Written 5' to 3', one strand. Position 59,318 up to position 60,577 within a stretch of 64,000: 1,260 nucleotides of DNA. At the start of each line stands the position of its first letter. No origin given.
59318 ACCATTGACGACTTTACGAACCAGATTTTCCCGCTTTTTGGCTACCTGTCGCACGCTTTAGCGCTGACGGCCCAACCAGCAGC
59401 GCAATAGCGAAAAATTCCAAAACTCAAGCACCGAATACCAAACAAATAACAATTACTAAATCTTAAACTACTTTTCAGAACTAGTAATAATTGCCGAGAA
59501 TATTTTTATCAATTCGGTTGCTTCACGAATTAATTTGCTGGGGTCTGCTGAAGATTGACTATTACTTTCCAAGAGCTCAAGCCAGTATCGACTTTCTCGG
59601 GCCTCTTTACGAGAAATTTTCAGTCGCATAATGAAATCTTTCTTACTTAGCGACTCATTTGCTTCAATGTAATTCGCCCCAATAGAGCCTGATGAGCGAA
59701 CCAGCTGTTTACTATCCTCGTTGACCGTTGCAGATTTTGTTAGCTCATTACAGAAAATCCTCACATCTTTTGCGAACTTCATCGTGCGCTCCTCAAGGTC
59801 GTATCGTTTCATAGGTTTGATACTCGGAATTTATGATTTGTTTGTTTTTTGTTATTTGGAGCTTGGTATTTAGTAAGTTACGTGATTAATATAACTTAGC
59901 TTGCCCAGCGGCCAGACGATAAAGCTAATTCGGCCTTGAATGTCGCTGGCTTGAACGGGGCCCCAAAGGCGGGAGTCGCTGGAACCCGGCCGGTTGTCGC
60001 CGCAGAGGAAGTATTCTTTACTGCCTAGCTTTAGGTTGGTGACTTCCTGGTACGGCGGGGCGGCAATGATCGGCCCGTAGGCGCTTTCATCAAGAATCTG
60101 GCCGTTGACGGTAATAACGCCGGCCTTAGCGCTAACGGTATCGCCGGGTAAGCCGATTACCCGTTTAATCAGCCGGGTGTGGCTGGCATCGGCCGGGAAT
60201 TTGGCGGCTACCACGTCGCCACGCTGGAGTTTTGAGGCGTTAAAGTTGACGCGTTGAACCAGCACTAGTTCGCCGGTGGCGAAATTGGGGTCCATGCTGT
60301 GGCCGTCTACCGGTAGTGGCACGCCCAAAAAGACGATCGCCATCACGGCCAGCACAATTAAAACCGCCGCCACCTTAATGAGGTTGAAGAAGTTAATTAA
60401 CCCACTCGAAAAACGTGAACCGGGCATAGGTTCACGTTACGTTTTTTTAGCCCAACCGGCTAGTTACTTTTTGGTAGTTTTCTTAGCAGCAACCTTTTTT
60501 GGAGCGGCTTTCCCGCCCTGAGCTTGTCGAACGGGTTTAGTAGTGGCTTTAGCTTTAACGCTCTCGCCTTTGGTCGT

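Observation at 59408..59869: Four-helix-bundle (IVS-protein-like) gene sits where the element's central palindrome would be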

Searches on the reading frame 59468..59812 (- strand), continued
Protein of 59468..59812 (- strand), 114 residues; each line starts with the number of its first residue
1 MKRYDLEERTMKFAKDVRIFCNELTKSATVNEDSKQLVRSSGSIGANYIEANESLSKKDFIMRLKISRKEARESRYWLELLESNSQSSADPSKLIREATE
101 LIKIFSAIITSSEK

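Call 74: get_annotated_region(hit=H4, flank=1500)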
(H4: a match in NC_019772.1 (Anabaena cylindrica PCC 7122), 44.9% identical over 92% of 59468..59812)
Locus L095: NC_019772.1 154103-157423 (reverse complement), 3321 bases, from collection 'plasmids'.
description: Anabaena cylindrica PCC 7122 plasmid pANACY.01, complete sequence
organism: Anabaena cylindrica PCC 7122 (NCBI taxid 272123)
taxonomy: Bacteria; Cyanobacteriota; Cyanophyceae; Nostocales; Nostocaceae; Anabaena; Anabaena cylindrica; Anabaena cylindrica PCC 7122
host: -; source: water, most likely pond; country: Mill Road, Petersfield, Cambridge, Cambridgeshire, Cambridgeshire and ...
typing (MOB-suite, as given by PLSDB): conjugative; replicon rep_cluster_345; relaxase MOBP; mating-pair formation MPF_T
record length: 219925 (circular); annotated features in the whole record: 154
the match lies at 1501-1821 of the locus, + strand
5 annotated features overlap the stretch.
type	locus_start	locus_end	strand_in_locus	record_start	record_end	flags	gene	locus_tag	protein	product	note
CDS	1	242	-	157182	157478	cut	-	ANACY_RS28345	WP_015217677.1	hypothetical protein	-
CDS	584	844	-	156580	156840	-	-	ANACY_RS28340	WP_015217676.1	hypothetical protein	-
CDS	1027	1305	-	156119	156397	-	cas2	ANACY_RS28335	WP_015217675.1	CRISPR-associated endonuclease Cas2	GO:0043571 - maintenance of CRISPR repeat elements [Evidence IEA]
CDS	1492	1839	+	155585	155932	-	-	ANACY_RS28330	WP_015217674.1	four helix bundle protein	-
CDS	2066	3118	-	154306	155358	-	cas1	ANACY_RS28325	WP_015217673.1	CRISPR-associated endonuclease Cas1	GO:0043571 - maintenance of CRISPR repeat elements [Evidence IEA]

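Call 75: get_annotated_region(hit=H5, flank=1500)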
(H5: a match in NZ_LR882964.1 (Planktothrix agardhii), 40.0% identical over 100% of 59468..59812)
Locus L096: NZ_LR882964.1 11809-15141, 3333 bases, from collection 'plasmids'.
description: Planktothrix agardhii strain No.66 plasmid p1
organism: Planktothrix agardhii (NCBI taxid 1160)
taxonomy: Bacteria; Cyanobacteriota; Cyanophyceae; Oscillatoriales; Microcoleaceae; Planktothrix; Planktothrix agardhii
host: -; source: -; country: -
typing (MOB-suite, as given by PLSDB): non-mobilizable
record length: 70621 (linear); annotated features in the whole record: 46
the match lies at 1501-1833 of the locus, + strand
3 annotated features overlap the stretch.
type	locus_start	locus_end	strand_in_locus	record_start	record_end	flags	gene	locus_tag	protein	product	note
CDS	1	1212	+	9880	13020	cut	drmD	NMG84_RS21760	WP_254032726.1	DISARM system SNF2-like helicase DrmD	-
CDS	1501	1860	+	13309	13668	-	-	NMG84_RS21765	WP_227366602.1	four helix bundle protein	-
CDS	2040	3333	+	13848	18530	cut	-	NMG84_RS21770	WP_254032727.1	type IIL restriction-modification enzyme MmeI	-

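Call 76: get_annotated_region(hit=H12, flank=1500)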
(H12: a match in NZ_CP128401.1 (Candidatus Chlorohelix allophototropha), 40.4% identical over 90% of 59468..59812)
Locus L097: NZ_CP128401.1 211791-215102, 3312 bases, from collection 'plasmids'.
description: Candidatus Chlorohelix allophototropha isolate L227-S17 plasmid unnamed1, complete sequence
organism: Candidatus Chlorohelix allophototropha (NCBI taxid 3003348)
taxonomy: Bacteria; Chloroflexota; Chloroflexia; Candidatus Chloroheliales; Candidatus Chloroheliaceae; Candidatus Chlorohelix; Candidatus Chlorohelix allophototropha
host: -; source: Single colony of Candidatus Chlorohelix allophototropha from a non-axenic enrichment (subculture 19.9); ...; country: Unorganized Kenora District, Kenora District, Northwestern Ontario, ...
typing (MOB-suite, as given by PLSDB): non-mobilizable
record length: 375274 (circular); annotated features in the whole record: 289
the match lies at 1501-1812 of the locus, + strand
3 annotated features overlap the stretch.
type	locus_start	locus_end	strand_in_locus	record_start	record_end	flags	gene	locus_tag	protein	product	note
CDS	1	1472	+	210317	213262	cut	-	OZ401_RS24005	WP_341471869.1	helicase-related protein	-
CDS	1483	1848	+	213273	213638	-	-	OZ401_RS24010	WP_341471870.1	four helix bundle protein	-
CDS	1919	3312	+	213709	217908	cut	-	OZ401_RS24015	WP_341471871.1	N-6 DNA methylase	GO:0006306 - DNA methylation [Evidence IEA]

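Call 77: get_annotated_region(hit=H23, flank=1500)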
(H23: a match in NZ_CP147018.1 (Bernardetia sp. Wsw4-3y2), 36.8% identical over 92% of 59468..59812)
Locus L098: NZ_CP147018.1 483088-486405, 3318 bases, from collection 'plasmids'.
description: Bernardetia sp. Wsw4-3y2 plasmid plasmd1, complete sequence
organism: Bernardetia sp. Wsw4-3y2 (NCBI taxid 3127471)
taxonomy: Bacteria; Bacteroidota; Cytophagia; Cytophagales; Bernardetiaceae; Bernardetia; Bernardetia sp. Wsw4-3y2
host: -; source: Red alga,Red algae; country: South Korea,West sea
typing (MOB-suite, as given by PLSDB): non-mobilizable
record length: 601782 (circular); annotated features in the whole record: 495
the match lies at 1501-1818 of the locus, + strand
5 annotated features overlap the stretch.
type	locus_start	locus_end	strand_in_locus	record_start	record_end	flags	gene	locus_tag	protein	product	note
CDS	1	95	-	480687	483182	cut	-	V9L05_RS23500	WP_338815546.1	TonB-dependent receptor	-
CDS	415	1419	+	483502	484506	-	-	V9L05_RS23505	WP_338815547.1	beta-ketoacyl-ACP synthase III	GO:0006633 - fatty acid biosynthetic process [Evidence IEA]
CDS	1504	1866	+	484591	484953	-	-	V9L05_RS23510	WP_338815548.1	four helix bundle protein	-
CDS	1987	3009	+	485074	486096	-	-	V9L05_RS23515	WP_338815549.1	M20/M25/M40 family metallo-hydrolase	-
CDS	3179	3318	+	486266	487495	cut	-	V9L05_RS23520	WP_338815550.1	AAA family ATPase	-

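Call 78: get_annotated_region(hit=H25, flank=1500)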
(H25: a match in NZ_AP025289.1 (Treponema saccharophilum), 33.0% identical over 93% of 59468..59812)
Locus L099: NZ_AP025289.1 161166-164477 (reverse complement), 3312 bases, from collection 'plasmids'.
description: Treponema saccharophilum strain JCM 32279 plasmid pTS1, complete sequence
organism: Treponema saccharophilum (NCBI taxid 165)
taxonomy: Bacteria; Spirochaetota; Spirochaetia; Spirochaetales; Treponemataceae; Treponema; Treponema saccharophilum
host: -; source: -; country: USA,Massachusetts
typing (MOB-suite, as given by PLSDB): non-mobilizable
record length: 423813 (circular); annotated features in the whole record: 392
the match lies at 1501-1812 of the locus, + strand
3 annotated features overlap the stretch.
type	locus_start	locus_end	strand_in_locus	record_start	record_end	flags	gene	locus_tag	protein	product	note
CDS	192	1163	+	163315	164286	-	-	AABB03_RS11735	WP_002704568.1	DMT family transporter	GO:0055085 - transmembrane transport [Evidence IEA]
CDS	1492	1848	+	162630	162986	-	-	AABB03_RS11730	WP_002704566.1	four helix bundle protein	-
CDS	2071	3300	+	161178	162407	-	-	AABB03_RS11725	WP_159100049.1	DUF4832 domain-containing protein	-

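Call 87: search_dna_similar(query=window:59468-59812:-, collection=phages, mode=protein, max_rows=15, max_evalue=0.001)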
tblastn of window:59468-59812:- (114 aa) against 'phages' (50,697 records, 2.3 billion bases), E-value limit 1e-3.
Records with a match: 2; places in all: 2; records where one place covers at least 80% of the query: 0.
Best place of each record, by identity: <60% 2.
By first word of the organism name: Bacteriophage 2.
By host as written in the record: - 2.
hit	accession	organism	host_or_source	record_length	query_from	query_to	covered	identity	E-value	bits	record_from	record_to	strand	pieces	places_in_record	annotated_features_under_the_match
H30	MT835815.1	Bacteriophage sp.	human fecal samples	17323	6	81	67%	43.4%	3e-11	64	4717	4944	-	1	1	record has no annotation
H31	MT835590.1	Bacteriophage sp.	human fecal samples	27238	36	95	53%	46.7%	9e-9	57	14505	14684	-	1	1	record has no annotation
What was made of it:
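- Tried and rejected: The phage collection gave only two partial hits, which I did not pursue (call 87).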

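Call 101: get_annotated_region(hit=H19, flank=600)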
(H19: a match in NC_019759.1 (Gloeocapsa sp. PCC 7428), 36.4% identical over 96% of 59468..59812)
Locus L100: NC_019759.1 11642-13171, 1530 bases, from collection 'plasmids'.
description: Gloeocapsa sp. PCC 7428 plasmid pGLO7428.03, complete sequence
organism: Gloeocapsa sp. PCC 7428 (NCBI taxid 1173026)
taxonomy: Bacteria; Cyanobacteriota; Cyanophyceae; Chroococcales; Chroococcaceae; Gloeocapsa; Gloeocapsa sp. PCC 7428
host: -; source: -; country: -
typing (MOB-suite, as given by PLSDB): mobilizable; replicon rep_cluster_1726; relaxase MOBV
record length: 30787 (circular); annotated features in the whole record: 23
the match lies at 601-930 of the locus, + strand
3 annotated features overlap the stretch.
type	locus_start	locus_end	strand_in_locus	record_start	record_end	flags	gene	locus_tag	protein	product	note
CDS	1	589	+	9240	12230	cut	-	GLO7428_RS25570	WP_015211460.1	DUF1156 domain-containing protein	-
CDS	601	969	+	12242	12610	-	-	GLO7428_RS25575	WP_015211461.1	four helix bundle protein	-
CDS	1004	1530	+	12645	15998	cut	-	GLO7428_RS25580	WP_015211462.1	Swt1 family HEPN domain-containing protein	-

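Call 102: get_annotated_region(hit=H20, flank=600)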
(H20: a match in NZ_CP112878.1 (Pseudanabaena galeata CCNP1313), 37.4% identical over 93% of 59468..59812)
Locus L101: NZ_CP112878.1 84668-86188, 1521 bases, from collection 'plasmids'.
description: Pseudanabaena galeata CCNP1313 plasmid pPg_04, complete sequence
organism: Pseudanabaena galeata CCNP1313 (NCBI taxid 2602720)
taxonomy: Bacteria; Cyanobacteriota; Cyanophyceae; Pseudanabaenales; Pseudanabaenaceae; Pseudanabaena; Pseudanabaena galeata; Pseudanabaena galeata CCNP1313
host: -; source: -; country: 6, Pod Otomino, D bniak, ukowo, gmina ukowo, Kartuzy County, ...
typing (MOB-suite, as given by PLSDB): mobilizable; relaxase MOBP
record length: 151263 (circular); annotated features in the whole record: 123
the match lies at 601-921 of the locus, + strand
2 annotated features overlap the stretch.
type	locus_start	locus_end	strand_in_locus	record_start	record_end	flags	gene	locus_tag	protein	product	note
CDS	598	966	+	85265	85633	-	-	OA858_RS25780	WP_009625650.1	four helix bundle protein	-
CDS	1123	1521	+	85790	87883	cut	cas1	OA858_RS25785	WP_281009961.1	CRISPR-associated endonuclease Cas1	GO:0043571 - maintenance of CRISPR repeat elements [Evidence IEA]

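Call 103: get_annotated_region(hit=H26, flank=600)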
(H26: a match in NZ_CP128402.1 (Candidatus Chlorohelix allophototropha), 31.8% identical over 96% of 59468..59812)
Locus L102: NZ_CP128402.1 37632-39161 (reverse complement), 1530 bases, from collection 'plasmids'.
description: Candidatus Chlorohelix allophototropha isolate L227-S17 plasmid unnamed2, complete sequence
organism: Candidatus Chlorohelix allophototropha (NCBI taxid 3003348)
taxonomy: Bacteria; Chloroflexota; Chloroflexia; Candidatus Chloroheliales; Candidatus Chloroheliaceae; Candidatus Chlorohelix; Candidatus Chlorohelix allophototropha
host: -; source: Single colony of Candidatus Chlorohelix allophototropha from a non-axenic enrichment (subculture 19.9); ...; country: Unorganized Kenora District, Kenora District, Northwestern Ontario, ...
typing (MOB-suite, as given by PLSDB): non-mobilizable
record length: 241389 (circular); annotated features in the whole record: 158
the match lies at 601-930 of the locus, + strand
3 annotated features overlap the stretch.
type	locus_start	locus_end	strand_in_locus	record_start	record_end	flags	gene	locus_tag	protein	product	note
CDS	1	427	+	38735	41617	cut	-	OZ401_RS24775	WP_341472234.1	DUF1156 domain-containing protein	-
CDS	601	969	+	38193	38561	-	-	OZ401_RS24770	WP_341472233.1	four helix bundle protein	-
CDS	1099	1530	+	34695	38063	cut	-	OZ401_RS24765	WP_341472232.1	Swt1 family HEPN domain-containing protein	-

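Call 104: get_annotated_region(hit=H27, flank=600)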
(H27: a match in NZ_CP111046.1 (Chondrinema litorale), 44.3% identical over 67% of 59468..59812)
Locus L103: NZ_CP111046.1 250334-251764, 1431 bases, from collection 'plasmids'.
description: Chondrinema litorale strain WSW3-B12 plasmid unnamed4
organism: Chondrinema litorale (NCBI taxid 2994555)
taxonomy: Bacteria; Bacteroidota; Cytophagia; Cytophagales; Flammeovirgaceae; Chondrinema; Chondrinema litorale
host: -; source: Seaweed,red alga; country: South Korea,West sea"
typing (MOB-suite, as given by PLSDB): non-mobilizable
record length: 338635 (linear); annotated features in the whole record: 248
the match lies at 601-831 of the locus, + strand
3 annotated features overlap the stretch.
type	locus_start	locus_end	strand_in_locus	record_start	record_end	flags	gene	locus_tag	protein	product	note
CDS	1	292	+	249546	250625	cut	-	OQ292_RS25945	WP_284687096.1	efflux RND transporter periplasmic adaptor subunit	GO:0006810 - transport [Evidence IEA]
CDS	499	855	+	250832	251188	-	-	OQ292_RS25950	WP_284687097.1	four helix bundle protein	-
CDS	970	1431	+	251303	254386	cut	-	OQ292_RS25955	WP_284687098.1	efflux RND transporter permease subunit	GO:0055085 - transmembrane transport [Evidence IEA]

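Call 105: get_annotated_region(hit=H28, flank=600)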
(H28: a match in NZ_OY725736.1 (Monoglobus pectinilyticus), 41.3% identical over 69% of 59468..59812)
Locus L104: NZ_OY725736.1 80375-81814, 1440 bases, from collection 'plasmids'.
description: Monoglobus pectinilyticus strain Ruminococcaceae species TSDC17.2-1.2 plasmid 12, complete sequence
organism: Monoglobus pectinilyticus (NCBI taxid 1981510)
taxonomy: Bacteria; Bacillota; Clostridia; Monoglobales; Monoglobaceae; Monoglobus; Monoglobus pectinilyticus
host: -; source: -; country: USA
typing (MOB-suite, as given by PLSDB): non-mobilizable
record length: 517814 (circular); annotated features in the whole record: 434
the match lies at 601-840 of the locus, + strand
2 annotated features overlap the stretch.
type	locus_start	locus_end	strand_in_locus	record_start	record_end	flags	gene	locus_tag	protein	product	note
CDS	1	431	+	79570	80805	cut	-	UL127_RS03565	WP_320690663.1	restriction endonuclease subunit S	GO:0006304 - DNA modification [Evidence IEA]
CDS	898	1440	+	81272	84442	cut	-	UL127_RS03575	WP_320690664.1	HsdR family type I site-specific deoxyribonuclease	GO:0009307 - DNA restriction-modification system [Evidence IEA]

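Call 106: get_annotated_region(hit=H29, flank=600)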
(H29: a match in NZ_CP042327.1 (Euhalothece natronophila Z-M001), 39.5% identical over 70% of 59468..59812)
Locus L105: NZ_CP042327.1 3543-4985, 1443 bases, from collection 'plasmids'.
description: Euhalothece natronophila Z-M001 plasmid pEu1, complete sequence
organism: Euhalothece natronophila Z-M001 (NCBI taxid 522448)
taxonomy: Bacteria; Cyanobacteriota; Cyanophyceae; Chroococcales; Halothecacae; Euhalothece; Euhalothece natronophila; Euhalothece natronophila Z-M001
host: -; source: cell culture,soda lake Magadi; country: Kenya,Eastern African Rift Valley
typing (MOB-suite, as given by PLSDB): non-mobilizable
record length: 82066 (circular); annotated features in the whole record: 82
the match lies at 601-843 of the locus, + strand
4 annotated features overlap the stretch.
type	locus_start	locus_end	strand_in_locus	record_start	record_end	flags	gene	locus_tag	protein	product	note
CDS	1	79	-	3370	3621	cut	-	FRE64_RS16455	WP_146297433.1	UPF0175 family protein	-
CDS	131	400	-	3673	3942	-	-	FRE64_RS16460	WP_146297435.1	hypothetical protein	-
CDS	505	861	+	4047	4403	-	-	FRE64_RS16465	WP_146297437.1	four helix bundle protein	-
CDS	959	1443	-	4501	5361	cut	-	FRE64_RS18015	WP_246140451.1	hypothetical protein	-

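Call 111: predict_structure(alignment_id=A3)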
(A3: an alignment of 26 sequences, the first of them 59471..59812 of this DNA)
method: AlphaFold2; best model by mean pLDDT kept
length: 114 residues; sequences in the alignment: 26
mean_pLDDT: 93.0   pTM: 0.86
mean pLDDT of the five models: 93.0, 92.6, 92.4, 91.9, 91.8
residues with pLDDT >= 90: 97; 70-90: 11; 50-70: 6; < 50: 0
segments of 3 or more residues with pLDDT < 50: none
pLDDT, mean of each block of 10 residues (from residue 1): 81 98 92 97 97 94 98 97 75 97 97 91
secondary structure, 60 per line:
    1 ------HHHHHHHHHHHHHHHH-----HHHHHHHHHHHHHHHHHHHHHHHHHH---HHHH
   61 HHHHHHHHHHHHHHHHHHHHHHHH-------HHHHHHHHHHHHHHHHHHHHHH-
elements in order: H7-22 H28-53 H57-84 H92-113
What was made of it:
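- On PF05635 / TIGR02436 four-helix-bundle ('23S rRNA IVS') protein: AF2 model with pLDDT 93 and helices 7-22, 28-53, 57-84 and 92-113 (call 111).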

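Call 113: search_protein_representatives(protein=window:59468-59812:-)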
Query: 114 residues. Proteins with E-value up to 0.001 (for the whole library): 6854; up to 1e-10: 1227; up to 1e-30: 6. The best 150 are listed.
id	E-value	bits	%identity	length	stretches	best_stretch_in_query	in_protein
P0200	3.0e-34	133.4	62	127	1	2-113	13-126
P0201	4.2e-34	133.0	59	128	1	2-110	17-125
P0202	3.0e-33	130.3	56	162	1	2-113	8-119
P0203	5.5e-32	126.2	59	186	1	1-113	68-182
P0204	1.2e-31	125.2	61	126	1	2-111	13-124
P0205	7.7e-31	122.5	59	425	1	2-112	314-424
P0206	1.7e-30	121.5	54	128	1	2-113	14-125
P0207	1.8e-30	121.4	58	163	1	2-111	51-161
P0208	3.2e-30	120.5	56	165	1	4-111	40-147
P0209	8.1e-30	119.3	54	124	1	2-112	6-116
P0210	8.2e-29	116.0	54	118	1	1-112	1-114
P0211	1.0e-28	115.7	56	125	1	3-112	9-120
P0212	1.5e-28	115.2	70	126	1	2-80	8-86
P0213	2.5e-28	114.5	58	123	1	2-111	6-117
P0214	3.2e-28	114.2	58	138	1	2-112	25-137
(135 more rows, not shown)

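Call 114: fold_search(model_id=the predicted structure, library=pdb)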
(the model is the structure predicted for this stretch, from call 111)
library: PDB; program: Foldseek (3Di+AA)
matches with E <= 10: 529; with E <= 0.001: 5
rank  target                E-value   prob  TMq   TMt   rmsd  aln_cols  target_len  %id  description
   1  2rld_E                3.6e-05  1.00  0.78  0.82   2.5       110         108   35  CRYSTAL STRUCTURE OF A PROTEIN WITH UNKNOWN FUNCTION FROM S23 RIBOSOMAL PROTEIN FAMILY (BT_0352) FROM BACTEROIDES THET (released 2007-10-30)
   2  2rld_B                5.5e-05  1.00  0.78  0.80   2.6       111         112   35  CRYSTAL STRUCTURE OF A PROTEIN WITH UNKNOWN FUNCTION FROM S23 RIBOSOMAL PROTEIN FAMILY (BT_0352) FROM BACTEROIDES THET (released 2007-10-30)
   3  2rld_C                1.7e-04  1.00  0.78  0.77   2.3       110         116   34  CRYSTAL STRUCTURE OF A PROTEIN WITH UNKNOWN FUNCTION FROM S23 RIBOSOMAL PROTEIN FAMILY (BT_0352) FROM BACTEROIDES THET (released 2007-10-30)
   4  2rld_D                5.2e-04  1.00  0.78  0.82   2.6       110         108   35  CRYSTAL STRUCTURE OF A PROTEIN WITH UNKNOWN FUNCTION FROM S23 RIBOSOMAL PROTEIN FAMILY (BT_0352) FROM BACTEROIDES THET (released 2007-10-30)
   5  2rld_A                7.9e-04  1.00  0.76  0.76   2.6       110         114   35  CRYSTAL STRUCTURE OF A PROTEIN WITH UNKNOWN FUNCTION FROM S23 RIBOSOMAL PROTEIN FAMILY (BT_0352) FROM BACTEROIDES THET (released 2007-10-30)
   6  2gsc_E                1.8e-03  1.00  0.83  0.84   2.4       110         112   19  Crystal Structure of the Conserved Hypothetical Cytosolic Protein Xcc0516 from Xanthomonas campestris (released 2006-10-03)
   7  2gsc_B                5.0e-03  1.00  0.85  0.83   2.4       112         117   19  Crystal Structure of the Conserved Hypothetical Cytosolic Protein Xcc0516 from Xanthomonas campestris (released 2006-10-03)
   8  2gsc_C                1.8e-02  1.00  0.78  0.80   2.4       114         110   18  Crystal Structure of the Conserved Hypothetical Cytosolic Protein Xcc0516 from Xanthomonas campestris (released 2006-10-03)
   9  2gsc_D                2.1e-02  1.00  0.81  0.81   2.3       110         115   17  Crystal Structure of the Conserved Hypothetical Cytosolic Protein Xcc0516 from Xanthomonas campestris (released 2006-10-03)
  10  2gsc_A                2.4e-02  1.00  0.79  0.80   2.6       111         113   17  Crystal Structure of the Conserved Hypothetical Cytosolic Protein Xcc0516 from Xanthomonas campestris (released 2006-10-03)
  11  1x90_A                5.3e-02  1.00  0.76  0.60   2.3       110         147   14  Crystal structure of mutant form B of a pectin methylesterase inhibitor from Arabidopsis (released 2004-12-28)
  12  1x8z_C                5.3e-02  1.00  0.70  0.54   3.4       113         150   14  Crystal structure of a pectin methylesterase inhibitor from Arabidopsis thaliana (released 2004-12-28)
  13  8ub7_E                8.9e-02  1.00  0.66  0.68   3.2       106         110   15  Diversity-generating retroelement (DGR) ribonucleoprotein reverse transcriptase - Active state (N-occupied) (released 2024-10-23)
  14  4dwl_E                9.9e-02  1.00  0.64  0.66   3.4       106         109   16  Avd molecule from Bordetella bacteriophage DGR (released 2013-02-27)
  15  8ub7_B                1.0e-01  1.00  0.73  0.69   3.1       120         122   16  Diversity-generating retroelement (DGR) ribonucleoprotein reverse transcriptase - Active state (N-occupied) (released 2024-10-23)
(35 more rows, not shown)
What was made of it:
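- Checked: The AF2 model has four helices with pLDDT 93, and its best fold matches are 2RLD and 2GSC, then Avd (calls 111, 114).
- The Avd pentamer sits in an RNA-protein complex (8UB7, call 114). The fold is related to Avd (call 114).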

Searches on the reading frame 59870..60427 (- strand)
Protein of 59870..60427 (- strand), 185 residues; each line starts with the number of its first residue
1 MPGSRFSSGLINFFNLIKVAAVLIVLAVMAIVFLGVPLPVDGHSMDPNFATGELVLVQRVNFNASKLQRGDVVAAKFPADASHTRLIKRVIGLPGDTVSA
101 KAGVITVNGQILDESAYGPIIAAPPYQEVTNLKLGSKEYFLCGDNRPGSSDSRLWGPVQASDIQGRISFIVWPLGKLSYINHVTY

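Call 5: search_protein_families(library=pfam, proteins=[window:59870-60427:-], max_evalue=0.01)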
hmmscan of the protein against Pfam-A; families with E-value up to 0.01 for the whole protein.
window:59870-60427:- (185 aa): 2 families
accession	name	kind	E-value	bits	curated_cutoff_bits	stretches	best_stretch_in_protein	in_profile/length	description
PF10502.14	Peptidase_S26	-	3.4e-39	134.9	22.9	1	15-172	3-168/168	Signal peptidase, peptidase S26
PF00717.28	Peptidase_S24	-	0.0021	18.2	23.3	1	38-91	38-83/116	Peptidase S24-like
